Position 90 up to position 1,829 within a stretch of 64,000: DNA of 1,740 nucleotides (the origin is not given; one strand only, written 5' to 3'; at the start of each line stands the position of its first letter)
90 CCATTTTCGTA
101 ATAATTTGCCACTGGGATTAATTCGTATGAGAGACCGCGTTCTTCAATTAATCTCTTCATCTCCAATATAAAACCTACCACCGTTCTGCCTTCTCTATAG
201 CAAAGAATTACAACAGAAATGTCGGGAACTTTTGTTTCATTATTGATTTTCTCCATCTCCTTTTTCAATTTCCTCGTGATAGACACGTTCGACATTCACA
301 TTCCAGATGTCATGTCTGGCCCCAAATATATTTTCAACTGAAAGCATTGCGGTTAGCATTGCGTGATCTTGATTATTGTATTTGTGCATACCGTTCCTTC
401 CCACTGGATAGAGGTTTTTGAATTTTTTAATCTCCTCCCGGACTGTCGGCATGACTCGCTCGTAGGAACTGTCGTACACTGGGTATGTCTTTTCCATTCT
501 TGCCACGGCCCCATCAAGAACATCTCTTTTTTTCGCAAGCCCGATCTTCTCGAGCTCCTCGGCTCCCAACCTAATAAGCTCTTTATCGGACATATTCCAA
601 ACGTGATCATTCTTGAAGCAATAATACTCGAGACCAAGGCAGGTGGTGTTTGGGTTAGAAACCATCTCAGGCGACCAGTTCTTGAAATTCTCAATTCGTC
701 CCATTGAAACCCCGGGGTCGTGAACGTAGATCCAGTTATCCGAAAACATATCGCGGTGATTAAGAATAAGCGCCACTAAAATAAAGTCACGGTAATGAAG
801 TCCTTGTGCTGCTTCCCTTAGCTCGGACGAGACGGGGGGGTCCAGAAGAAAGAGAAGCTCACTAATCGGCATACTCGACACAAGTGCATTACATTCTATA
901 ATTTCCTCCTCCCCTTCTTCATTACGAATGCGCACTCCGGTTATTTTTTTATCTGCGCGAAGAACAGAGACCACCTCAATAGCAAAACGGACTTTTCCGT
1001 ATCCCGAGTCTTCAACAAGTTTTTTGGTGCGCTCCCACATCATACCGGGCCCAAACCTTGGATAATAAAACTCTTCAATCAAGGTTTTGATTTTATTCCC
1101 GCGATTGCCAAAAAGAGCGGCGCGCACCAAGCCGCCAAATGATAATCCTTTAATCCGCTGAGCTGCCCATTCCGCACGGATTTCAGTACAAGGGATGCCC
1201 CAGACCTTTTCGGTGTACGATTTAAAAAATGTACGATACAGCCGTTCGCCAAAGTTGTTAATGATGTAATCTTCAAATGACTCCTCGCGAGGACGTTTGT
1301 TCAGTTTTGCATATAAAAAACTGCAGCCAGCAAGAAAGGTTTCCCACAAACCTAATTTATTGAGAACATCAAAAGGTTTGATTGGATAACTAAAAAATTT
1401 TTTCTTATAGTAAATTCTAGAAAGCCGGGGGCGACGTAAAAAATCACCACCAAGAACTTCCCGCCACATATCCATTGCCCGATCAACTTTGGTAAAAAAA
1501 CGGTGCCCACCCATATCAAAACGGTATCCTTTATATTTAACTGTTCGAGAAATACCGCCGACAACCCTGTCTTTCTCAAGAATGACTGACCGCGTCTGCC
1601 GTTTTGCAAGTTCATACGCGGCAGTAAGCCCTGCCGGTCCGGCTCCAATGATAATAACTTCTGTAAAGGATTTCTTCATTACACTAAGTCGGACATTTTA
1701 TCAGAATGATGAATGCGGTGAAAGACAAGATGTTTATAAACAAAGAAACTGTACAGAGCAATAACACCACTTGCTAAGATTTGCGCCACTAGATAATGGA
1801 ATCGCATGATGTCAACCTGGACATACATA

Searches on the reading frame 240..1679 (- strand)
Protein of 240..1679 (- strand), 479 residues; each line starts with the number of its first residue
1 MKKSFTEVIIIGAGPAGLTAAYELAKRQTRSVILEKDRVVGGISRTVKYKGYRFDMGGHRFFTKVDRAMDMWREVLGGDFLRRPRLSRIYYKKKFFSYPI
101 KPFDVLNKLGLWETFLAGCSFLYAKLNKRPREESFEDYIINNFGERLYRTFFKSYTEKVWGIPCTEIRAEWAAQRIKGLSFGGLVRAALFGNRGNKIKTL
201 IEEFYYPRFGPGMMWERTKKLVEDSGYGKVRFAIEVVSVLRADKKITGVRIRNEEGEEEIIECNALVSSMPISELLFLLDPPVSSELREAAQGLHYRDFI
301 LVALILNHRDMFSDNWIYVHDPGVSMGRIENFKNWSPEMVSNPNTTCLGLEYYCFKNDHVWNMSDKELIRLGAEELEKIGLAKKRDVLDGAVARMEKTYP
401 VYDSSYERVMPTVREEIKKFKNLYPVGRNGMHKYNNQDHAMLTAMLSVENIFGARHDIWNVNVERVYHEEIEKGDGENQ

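Call 79: search_protein_families(library=pfam, proteins=[window:240-1679:-], max_evalue=0.00001)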
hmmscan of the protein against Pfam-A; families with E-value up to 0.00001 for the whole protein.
window:240-1679:- (479 aa): 8 families
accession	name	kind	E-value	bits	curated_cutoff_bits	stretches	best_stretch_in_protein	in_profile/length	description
PF01593.30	Amino_oxidase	-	1.2e-19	71.3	19.8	1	16-384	2-369/443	Flavin containing amine oxidoreductase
PF13450.12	NAD_binding_8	-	1e-15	58.2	21.9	1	10-74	1-67/68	NAD(P)-binding Rossmann-like domain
PF01494.25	FAD_binding_3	-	2.7e-08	33.9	22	0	6-38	2-34/349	FAD binding domain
PF00890.30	FAD_binding_2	-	5.6e-08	32.8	20.4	1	8-42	2-36/414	FAD binding domain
PF01266.30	DAO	-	9.2e-08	32.4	27.9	1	8-44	2-39/353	FAD dependent oxidoreductase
PF01946.23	Thi4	-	3.4e-07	30.2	26.2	1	6-42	18-55/235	Thi4 family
PF13738.12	Pyr_redox_3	-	1e-06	28.7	30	1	9-43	1-36/305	Pyridine nucleotide-disulphide oxidoreductase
PF12831.13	FAD_oxidored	-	6.4e-06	26.2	27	0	7-43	1-37/416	FAD dependent oxidoreductase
